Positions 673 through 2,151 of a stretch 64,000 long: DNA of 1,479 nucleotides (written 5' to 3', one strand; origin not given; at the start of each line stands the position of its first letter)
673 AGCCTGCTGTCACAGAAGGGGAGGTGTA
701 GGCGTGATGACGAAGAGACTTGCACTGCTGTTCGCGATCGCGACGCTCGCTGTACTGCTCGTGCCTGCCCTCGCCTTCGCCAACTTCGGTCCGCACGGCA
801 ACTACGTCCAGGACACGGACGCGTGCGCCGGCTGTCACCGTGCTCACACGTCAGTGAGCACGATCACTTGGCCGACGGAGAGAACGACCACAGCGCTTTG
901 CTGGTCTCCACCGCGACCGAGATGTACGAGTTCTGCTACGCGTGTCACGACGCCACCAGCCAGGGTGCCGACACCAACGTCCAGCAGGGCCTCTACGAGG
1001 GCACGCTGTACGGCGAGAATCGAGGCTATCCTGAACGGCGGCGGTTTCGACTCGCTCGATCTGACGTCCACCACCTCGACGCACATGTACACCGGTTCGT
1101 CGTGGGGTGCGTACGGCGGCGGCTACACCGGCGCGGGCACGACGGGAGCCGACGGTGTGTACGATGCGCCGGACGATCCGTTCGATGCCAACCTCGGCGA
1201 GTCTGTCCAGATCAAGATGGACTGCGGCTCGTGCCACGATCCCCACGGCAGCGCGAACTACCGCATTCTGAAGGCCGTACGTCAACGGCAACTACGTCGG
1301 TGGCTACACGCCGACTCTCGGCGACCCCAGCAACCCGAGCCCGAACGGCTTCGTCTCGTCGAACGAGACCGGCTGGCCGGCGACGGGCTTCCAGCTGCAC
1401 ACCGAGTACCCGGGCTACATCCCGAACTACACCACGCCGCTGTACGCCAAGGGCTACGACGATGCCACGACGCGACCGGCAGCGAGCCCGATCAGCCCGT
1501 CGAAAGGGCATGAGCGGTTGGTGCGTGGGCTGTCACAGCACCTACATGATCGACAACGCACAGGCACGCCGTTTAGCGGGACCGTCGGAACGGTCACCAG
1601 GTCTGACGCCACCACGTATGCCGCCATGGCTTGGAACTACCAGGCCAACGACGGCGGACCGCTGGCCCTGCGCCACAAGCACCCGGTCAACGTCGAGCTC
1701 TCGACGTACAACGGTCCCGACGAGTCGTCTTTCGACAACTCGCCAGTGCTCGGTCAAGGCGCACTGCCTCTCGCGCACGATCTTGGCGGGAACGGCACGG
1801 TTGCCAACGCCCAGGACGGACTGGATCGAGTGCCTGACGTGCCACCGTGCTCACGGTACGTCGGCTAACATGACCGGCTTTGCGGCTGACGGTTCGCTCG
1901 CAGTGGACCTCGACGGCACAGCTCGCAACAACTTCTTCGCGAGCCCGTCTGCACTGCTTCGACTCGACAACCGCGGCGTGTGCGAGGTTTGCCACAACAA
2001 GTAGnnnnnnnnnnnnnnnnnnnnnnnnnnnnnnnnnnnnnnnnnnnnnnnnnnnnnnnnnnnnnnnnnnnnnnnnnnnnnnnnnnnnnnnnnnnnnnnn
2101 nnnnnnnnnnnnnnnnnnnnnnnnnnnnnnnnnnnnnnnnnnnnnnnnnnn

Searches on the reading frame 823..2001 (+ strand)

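Call 22: search_protein_families(library=pfam, proteins=[window:823-2001:+], max_evalue=0.01)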
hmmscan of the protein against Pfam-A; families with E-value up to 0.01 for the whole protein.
window:823-2001:+ (393 aa): 3 families
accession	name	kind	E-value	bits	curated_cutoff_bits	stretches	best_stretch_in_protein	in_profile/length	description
PF09699.15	Paired_CXXCH_1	-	2.2e-07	30.9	20.6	0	336-347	8-19/41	Doubled CXXCH motif (Paired_CXXCH_1)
PF00034.26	Cytochrom_C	-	0.00096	20.9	21.3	0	34-52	7-26/90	Cytochrome c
PF22113.1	Mtrc-MtrF_II-IV_dom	-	0.0092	16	30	0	29-54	114-139/176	Outer membrane cytochrome MtrC/MtrF-like, domains II/IV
